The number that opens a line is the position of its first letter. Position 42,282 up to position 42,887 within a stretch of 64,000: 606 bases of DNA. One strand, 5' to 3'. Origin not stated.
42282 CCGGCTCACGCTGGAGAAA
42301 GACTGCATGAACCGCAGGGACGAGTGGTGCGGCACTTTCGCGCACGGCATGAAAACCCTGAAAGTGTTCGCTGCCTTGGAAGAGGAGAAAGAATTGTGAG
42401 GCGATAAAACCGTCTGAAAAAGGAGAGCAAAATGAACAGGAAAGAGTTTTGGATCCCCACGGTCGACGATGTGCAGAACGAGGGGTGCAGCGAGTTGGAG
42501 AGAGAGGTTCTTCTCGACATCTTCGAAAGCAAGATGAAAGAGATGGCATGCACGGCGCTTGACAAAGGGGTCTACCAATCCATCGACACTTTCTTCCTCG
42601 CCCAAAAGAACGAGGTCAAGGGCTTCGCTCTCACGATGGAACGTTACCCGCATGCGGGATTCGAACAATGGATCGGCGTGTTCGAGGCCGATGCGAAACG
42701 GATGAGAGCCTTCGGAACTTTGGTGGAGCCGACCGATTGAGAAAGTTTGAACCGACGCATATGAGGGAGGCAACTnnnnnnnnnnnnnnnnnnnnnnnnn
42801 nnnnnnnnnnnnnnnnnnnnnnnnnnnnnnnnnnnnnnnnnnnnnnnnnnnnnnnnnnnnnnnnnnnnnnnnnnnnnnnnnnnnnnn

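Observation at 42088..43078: Tandem triplication of a ~100-aa protein family between tail and lysis modules (moron-like)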

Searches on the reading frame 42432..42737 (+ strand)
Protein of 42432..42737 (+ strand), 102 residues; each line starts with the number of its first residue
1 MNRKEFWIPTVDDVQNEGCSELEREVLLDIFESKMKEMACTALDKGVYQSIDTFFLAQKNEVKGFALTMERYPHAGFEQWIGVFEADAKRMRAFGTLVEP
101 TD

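Call 9: search_protein_families(library=pfam, proteins=[window:42432-42737:+], max_evalue=1)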
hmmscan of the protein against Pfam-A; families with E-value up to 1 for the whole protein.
window:42432-42737:+ (102 aa): 2 families
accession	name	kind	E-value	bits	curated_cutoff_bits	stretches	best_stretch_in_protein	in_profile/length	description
PF23281.1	DAAF9_N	-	0.035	13.8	27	1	10-62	44-94/209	Dynein axonemal assembly factor 9 N-terminal domain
PF05952.17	ComX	-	0.17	12.2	25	1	17-37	27-47/55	Bacillus competence pheromone ComX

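Call 10: search_protein_families(library=phrogs, proteins=[window:42432-42737:+], max_evalue=1)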
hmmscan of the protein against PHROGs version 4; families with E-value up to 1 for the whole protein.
window:42432-42737:+ (102 aa): 0 families

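Call 15: find_homologous_proteins(query=window:42432-42737:+, max_evalue=0.001)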
Query window:42432-42737:+ (102 aa): 8 proteins with E <= 0.001 among 8 candidates.
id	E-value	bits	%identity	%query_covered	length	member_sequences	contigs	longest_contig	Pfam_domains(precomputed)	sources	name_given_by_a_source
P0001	1.4e-62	226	100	100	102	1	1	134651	-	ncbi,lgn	-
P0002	4.8e-53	196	84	100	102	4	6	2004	-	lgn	-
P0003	2.1e-45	171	75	98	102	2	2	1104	-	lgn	-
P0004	4.7e-45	170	76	98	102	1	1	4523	-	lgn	-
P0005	2.2e-44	168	76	98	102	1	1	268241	-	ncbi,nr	ncbi:MAG: hypothetical protein PHS57_01000 [Alphaproteobacteria bacterium]|nr:hypothetical protein [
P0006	1.8e-43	165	73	98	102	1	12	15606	-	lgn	-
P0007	7.6e-43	163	70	98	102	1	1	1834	-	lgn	-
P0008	2.9e-30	123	61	95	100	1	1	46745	-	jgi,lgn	-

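Call 18: find_homologous_proteins(query=A2, max_evalue=0.01)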
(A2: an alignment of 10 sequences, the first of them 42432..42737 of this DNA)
Query A2 (10 sequences) (102 aa, profile of the alignment): 20 proteins with E <= 0.01 among 569 candidates.
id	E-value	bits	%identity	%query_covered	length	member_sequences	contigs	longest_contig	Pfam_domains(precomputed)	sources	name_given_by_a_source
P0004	1.3e-48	181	76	98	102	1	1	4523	-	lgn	-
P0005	1.1e-47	178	76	98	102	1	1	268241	-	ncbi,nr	ncbi:MAG: hypothetical protein PHS57_01000 [Alphaproteobacteria bacterium]|nr:hypothetical protein [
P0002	1.5e-47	178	84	100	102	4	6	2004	-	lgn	-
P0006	4.8e-47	176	73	98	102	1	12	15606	-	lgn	-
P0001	5.2e-47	176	100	100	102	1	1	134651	-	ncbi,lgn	-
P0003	6.0e-47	176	75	98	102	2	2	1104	-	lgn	-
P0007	1.6e-45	171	70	98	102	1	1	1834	-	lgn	-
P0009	4.0e-42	160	72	100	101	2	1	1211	-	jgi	-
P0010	6.6e-42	160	74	100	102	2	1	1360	-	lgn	-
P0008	3.8e-41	157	61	95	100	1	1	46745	-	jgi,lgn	-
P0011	7.4e-38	147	60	95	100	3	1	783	-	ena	-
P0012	2.2e-35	139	55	100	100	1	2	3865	-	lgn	-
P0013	1.5e-34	136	54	97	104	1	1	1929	-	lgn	-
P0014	2.1e-34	136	25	97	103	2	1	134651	-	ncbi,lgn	-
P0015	8.5e-33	131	38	99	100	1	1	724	-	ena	-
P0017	2.8e-32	129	44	99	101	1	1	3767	-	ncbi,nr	ncbi:MAG: hypothetical protein PHD48_12470 [Alphaproteobacteria bacterium]|nr:hypothetical protein [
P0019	1.3e-30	123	45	98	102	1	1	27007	-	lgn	-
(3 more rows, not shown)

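Call 19: find_encoding_contigs(protein=P0005, flank=10000, max_places=3)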
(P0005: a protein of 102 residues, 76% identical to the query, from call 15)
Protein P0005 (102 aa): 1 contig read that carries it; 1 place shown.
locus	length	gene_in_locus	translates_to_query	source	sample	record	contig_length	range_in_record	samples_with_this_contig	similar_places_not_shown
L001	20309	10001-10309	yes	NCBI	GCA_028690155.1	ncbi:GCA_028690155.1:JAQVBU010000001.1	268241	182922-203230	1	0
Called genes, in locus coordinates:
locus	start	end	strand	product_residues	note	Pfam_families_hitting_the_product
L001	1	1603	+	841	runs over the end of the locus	PF06791:TMP_2, PF09718:Tape_meas_lam_C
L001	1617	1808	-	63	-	-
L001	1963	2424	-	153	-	-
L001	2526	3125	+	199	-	PF09343:DUF2460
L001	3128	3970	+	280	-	PF09931:Phage_phiJL001_Gp84_N, PF09356:Phage_BR0599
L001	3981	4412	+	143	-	-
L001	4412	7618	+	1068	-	PF13550:Phage-tail_3, PF23666:Rcc01698_C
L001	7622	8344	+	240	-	-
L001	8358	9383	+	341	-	-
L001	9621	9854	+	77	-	-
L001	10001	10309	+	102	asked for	-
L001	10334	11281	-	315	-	-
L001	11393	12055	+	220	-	-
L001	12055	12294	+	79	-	-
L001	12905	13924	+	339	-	PF00579:tRNA-synt_1b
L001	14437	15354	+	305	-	-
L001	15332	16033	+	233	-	PF01177:Asp_Glu_race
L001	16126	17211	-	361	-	PF04055:Radical_SAM, PF13186:SPASM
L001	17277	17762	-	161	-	PF04073:tRNA_edit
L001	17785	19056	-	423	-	PF00202:Aminotran_3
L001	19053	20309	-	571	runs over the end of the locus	PF00501:AMP-binding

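Call 20: find_encoding_contigs(protein=P0008, flank=10000, max_places=3)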
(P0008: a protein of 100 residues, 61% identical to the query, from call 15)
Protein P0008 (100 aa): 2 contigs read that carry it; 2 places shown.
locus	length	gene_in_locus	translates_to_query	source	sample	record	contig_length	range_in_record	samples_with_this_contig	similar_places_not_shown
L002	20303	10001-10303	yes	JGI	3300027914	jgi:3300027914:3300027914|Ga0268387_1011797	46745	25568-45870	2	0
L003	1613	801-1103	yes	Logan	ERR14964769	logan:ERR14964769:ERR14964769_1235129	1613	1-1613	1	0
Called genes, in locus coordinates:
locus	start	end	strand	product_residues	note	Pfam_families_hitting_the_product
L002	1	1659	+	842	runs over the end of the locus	PF06791:TMP_2, PF09718:Tape_meas_lam_C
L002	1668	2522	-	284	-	PF05168:HEPN (weak)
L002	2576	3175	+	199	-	PF09343:DUF2460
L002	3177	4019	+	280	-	PF09931:Phage_phiJL001_Gp84_N, PF09356:Phage_BR0599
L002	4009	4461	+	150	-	-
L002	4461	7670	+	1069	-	PF13550:Phage-tail_3, PF23666:Rcc01698_C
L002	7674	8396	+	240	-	-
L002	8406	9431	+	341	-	-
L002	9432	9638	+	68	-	-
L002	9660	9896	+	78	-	-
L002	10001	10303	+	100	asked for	-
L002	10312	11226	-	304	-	-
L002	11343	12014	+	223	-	-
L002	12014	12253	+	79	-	-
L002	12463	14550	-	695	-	PF01935:DUF87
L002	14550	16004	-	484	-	PF13289:SIR2_2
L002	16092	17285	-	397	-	PF10544:T5orf172, PF13455:MUG113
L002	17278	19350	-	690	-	PF00270:DEAD (weak), PF04851:ResIII (weak)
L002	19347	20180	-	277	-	-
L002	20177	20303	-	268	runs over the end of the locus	PF20466:MmeI_TRD, PF20467:MmeI_C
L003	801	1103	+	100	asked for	-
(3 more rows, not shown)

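Call 27: find_encoding_contigs(protein=P0019, flank=10000, max_places=3)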
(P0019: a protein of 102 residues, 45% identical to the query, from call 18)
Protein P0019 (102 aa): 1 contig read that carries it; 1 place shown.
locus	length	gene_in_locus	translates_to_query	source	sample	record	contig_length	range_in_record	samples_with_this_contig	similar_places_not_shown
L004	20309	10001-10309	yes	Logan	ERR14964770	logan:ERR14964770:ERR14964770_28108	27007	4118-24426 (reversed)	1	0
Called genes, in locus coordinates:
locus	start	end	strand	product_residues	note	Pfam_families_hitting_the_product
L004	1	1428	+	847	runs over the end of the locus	PF09718:Tape_meas_lam_C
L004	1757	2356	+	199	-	PF09343:DUF2460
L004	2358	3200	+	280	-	PF09931:Phage_phiJL001_Gp84_N, PF09356:Phage_BR0599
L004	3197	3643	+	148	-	-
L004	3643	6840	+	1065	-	PF13550:Phage-tail_3, PF23666:Rcc01698_C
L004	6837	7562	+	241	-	-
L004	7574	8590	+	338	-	-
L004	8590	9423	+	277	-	-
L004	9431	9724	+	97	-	-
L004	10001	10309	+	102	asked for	-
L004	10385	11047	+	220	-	-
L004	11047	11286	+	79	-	-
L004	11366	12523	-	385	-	PF00266:Aminotran_5, PF01212:Beta_elim_lyase (weak)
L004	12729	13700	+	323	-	PF13182:DUF4007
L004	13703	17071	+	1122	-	-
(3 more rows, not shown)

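Call 28: find_encoding_contigs(protein=P0006, flank=10000, max_places=4)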
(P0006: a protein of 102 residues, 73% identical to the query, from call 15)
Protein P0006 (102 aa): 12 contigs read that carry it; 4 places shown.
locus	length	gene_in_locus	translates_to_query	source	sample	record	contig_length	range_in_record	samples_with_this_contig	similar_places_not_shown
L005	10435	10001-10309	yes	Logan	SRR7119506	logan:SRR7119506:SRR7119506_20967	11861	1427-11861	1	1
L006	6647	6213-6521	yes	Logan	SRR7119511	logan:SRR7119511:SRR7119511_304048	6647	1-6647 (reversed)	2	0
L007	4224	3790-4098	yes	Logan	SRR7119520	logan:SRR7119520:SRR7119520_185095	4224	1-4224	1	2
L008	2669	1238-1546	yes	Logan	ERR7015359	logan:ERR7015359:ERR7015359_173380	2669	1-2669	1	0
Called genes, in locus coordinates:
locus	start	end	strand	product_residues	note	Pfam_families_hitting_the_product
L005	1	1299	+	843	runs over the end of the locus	PF06791:TMP_2, PF09718:Tape_meas_lam_C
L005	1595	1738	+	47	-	-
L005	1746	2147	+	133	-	PF13560:HTH_31, PF01381:HTH_3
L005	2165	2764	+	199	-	PF09343:DUF2460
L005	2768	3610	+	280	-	PF09931:Phage_phiJL001_Gp84_N, PF09356:Phage_BR0599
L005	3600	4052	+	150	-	-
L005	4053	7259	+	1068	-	PF13550:Phage-tail_3, PF23666:Rcc01698_C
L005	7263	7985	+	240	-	-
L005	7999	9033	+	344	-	-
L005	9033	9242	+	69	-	-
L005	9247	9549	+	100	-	-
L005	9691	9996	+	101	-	-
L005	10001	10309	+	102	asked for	-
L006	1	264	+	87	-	?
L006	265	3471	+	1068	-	PF13550:Phage-tail_3, PF23666:Rcc01698_C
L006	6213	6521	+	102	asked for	-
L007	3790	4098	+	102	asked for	-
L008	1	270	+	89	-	?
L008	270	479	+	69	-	-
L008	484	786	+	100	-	-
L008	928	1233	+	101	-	-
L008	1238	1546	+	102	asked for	-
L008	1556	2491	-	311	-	-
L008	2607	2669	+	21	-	?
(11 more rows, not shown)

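Call 29: find_encoding_contigs(protein=P0017, flank=10000, max_places=3)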
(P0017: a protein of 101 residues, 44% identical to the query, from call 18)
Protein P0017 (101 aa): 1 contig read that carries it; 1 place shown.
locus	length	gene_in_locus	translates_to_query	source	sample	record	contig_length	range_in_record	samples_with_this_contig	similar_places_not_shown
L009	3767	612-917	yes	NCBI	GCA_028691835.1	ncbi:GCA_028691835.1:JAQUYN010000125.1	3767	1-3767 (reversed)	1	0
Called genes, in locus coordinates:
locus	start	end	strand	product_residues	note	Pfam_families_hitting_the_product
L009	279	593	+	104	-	-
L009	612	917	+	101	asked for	-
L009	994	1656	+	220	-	-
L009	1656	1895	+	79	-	-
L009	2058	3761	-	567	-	PF03235:GmrSD_N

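Call 31: predict_structure(alignment_id=A3)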
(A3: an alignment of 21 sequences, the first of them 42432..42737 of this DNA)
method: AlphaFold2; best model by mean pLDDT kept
length: 102 residues; sequences in the alignment: 21
mean_pLDDT: 88.1   pTM: 0.81
mean pLDDT of the five models: 88.1, 87.7, 86.5, 84.3, 82.7
residues with pLDDT >= 90: 65; 70-90: 27; 50-70: 10; < 50: 0
segments of 3 or more residues with pLDDT < 50: none
pLDDT, mean of each block of 10 residues (from residue 1): 73 92 94 90 90 91 94 78 94 89 61
secondary structure, 60 per line:
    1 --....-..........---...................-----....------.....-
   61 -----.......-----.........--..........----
elements in order: H3-6 E8-17 H21-39 E45-48 H55-59 E66-72 E78-86 E89-98

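Call 36: search_protein_representatives(alignment_id=A3)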
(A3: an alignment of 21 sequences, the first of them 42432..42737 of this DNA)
Query: 21 sequences, 100 profile positions. Proteins with E-value up to 0.001 (for the whole library): 221; up to 1e-10: 111; up to 1e-30: 1. The best 150 are listed.
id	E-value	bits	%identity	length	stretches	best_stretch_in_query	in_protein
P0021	1.6e-39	150.4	-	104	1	1-99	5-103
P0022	4.9e-30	120.0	-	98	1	3-97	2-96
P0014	4.1e-29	117.0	-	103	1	1-100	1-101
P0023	7.9e-29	116.1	-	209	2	1-99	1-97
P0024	5.6e-28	113.4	-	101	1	1-97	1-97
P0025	7.4e-28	113.0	-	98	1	3-98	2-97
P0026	1.0e-26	109.3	-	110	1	3-97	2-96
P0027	1.1e-24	102.8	-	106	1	3-97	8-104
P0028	2.2e-24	101.8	-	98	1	3-98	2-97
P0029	1.8e-23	98.9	-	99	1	4-97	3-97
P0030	1.8e-23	98.9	-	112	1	4-98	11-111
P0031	5.1e-23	97.5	-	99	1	3-99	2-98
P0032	1.6e-22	95.9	-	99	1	1-98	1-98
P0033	2.7e-22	95.2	-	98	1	4-98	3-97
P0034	7.7e-22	93.7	-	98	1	3-97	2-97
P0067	1.0e-15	74.0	-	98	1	11-97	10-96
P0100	1.3e-12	64.1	-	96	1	6-97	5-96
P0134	1.3e-10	57.7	-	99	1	4-92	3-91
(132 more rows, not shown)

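Call 40: search_protein_families(library=pfam, alignment_id=A4, max_evalue=0.01)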
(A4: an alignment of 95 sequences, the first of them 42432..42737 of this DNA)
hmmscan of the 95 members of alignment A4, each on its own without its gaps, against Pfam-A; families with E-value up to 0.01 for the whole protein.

A. member 1, window:42432-42737:+ (102 aa): 0 families

B. families by the number of members that match (of 95 scanned): 2 families
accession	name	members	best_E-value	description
PF00838.24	TCTP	1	0.0089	Translationally controlled tumour protein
PF10047.15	DUF2281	1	0.0089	Protein of unknown function (DUF2281)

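Call 42: search_solved_structures(query=A4, max_evalue=1)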
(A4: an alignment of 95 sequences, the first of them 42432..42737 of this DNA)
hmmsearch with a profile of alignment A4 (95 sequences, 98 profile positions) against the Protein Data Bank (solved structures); distinct sequences matched with E-value up to 1: 4.
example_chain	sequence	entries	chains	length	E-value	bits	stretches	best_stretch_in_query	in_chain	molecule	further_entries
9l08_A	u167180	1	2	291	0.12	15.5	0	50-77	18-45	Covalently Connected Cytochrome c555 trimer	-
1b02_A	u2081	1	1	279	0.21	14.8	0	29-79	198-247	PROTEIN (THYMIDYLATE SYNTHASE)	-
1bko_A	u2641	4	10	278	0.21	14.8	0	29-79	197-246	THYMIDYLATE SYNTHASE A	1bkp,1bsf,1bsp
6hxt_A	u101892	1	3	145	0.41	13.8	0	52-85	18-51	Coiled-coil domain-containing protein 61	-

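Call 43: search_protein_families(library=phrogs, alignment_id=A4, max_evalue=0.001)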
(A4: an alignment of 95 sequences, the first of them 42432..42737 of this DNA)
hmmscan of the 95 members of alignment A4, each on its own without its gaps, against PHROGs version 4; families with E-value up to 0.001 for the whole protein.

A. member 1, window:42432-42737:+ (102 aa): 0 families

B. families by the number of members that match (of 95 scanned): 1 family
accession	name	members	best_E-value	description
phrog_20761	-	1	0.00091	-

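Call 44: find_related_loci(query=A3, collection=viral_contigs, flank=8000)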
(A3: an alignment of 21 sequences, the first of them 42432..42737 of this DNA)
Query A3 (102 aa) in viral_contigs; peptide patterns used: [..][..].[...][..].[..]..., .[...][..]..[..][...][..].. (x = any residue, [..] = any of these).
33 stretches matched a pattern; 5 encode a relative of the query (tblastn E <= 1e-3); 5 distinct loci.
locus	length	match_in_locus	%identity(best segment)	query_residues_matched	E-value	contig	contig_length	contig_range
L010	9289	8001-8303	72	1-102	5e-50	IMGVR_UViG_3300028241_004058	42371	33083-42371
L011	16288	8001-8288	61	1-97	1e-36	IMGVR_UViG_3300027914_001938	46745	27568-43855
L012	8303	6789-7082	40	1-99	1e-18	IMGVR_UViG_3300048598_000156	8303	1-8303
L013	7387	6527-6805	37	4-97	4e-18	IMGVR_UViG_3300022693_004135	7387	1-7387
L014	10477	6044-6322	38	4-97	2e-17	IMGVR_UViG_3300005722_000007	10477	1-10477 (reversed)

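Call 46: search_protein_families(library=pfam, proteins=[L014:6331-7317:-, L001:10334-11281:-, L002:10312-11226:-, L014:5492-5950:+, L014:7332-7799:+, L012:7191-7655:+, L013:5975-6433:+, L014:5184-5477:+], max_evalue=0.1)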
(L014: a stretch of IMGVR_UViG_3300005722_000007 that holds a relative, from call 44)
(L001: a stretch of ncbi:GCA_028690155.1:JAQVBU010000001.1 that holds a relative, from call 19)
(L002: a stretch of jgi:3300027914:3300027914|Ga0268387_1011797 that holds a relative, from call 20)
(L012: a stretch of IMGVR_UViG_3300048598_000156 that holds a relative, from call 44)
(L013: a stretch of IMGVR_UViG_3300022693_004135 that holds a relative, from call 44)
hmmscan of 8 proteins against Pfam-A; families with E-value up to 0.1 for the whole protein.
L014:6331-7317:- (328 aa): 3 families
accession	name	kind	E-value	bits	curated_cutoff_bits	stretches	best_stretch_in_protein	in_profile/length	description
PF24706.1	DUF7669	-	0.01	16.5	23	1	18-49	7-36/75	Domain of unknown function (DUF7669)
PF21016.3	RlmN_N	-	0.021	15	24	0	20-47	11-38/60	Ribosomal RNA large subunit methyltransferase N-terminal domain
PF00250.24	Forkhead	-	0.093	13.3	27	0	16-51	7-42/88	Forkhead domain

L001:10334-11281:- (315 aa): 0 families

L002:10312-11226:- (304 aa): 0 families

L014:5492-5950:+ (152 aa): 1 family
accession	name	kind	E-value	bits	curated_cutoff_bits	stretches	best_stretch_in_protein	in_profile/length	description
PF11351.13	GTA_holin_3TM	-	0.0083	17.1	24.8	1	31-143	22-122/123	Holin of 3TMs, for gene-transfer release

L014:7332-7799:+ (155 aa): 1 family
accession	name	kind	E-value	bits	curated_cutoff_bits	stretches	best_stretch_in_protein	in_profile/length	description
PF00959.24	Phage_lysozyme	-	9.4e-43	146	22.3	1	22-147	1-125/125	Phage lysozyme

L012:7191-7655:+ (154 aa): 1 family
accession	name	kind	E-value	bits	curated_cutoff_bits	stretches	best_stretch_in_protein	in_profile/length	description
PF00959.24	Phage_lysozyme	-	1.8e-48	164.4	22.3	1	13-136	1-125/125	Phage lysozyme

L013:5975-6433:+ (152 aa): 0 families

L014:5184-5477:+ (97 aa): 1 family
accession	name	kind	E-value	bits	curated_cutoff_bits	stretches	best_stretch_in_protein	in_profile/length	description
PF19622.4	DUF6127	-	4e-23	81.7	27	1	19-80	2-63/63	Family of unknown function (DUF6127)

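Call 47: search_protein_families(library=padloc, proteins=[L014:6331-7317:-, L001:10334-11281:-, L002:10312-11226:-, window:42432-42737:+, P0025, P0023], max_evalue=0.1)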
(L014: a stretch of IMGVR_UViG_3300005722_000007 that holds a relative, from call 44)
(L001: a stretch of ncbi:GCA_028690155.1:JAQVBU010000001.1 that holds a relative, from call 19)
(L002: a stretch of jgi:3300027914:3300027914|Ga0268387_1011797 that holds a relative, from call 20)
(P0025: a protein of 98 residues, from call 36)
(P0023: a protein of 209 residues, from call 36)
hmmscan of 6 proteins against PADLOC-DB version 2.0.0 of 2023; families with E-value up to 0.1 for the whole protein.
L014:6331-7317:- (328 aa): 0 families

L001:10334-11281:- (315 aa): 1 family
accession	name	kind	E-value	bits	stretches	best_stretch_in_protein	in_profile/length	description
PDLC01600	Csn2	-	0.035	11.5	1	171-204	28-61/316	CAS-II-A; acquisition_associated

L002:10312-11226:- (304 aa): 0 families

window:42432-42737:+ (102 aa): 0 families

P0025 (98 aa): 0 families

P0023 (209 aa): 0 families

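Call 49: find_related_loci(query=A5, collection=viral_contigs, flank=5000)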
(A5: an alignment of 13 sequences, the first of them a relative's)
Query A5 (98 aa) in viral_contigs; peptide patterns used: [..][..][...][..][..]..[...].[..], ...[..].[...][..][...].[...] (x = any residue, [..] = any of these).
182 stretches matched a pattern; 19 encode a relative of the query (tblastn E <= 1e-3); 19 distinct loci.
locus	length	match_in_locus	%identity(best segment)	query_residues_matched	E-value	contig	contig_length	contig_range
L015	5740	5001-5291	91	1-97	2e-58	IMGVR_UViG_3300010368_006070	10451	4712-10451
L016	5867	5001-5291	88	1-97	2e-57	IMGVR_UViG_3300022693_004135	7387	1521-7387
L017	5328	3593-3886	88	1-98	3e-57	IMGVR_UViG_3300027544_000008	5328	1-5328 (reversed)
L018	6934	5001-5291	87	1-97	8e-57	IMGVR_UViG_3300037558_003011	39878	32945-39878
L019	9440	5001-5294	86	1-98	2e-56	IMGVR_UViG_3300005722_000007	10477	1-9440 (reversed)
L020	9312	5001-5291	84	1-97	2e-55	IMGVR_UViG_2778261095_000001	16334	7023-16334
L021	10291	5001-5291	86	1-97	9e-55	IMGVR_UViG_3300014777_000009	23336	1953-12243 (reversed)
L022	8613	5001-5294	83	1-98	9e-54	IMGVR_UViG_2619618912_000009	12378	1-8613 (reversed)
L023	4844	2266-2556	84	1-97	2e-53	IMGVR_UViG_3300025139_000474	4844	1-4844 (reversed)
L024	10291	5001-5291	84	1-97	4e-53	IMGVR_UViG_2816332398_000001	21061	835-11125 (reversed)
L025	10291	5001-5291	80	1-97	6e-50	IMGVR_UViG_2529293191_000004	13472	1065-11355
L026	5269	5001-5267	82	1-89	3e-48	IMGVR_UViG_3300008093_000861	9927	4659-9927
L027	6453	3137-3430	70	1-98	5e-47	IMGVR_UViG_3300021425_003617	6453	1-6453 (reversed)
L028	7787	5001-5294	72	1-98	7e-47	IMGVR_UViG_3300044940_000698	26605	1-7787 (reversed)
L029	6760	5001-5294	69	1-98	8e-45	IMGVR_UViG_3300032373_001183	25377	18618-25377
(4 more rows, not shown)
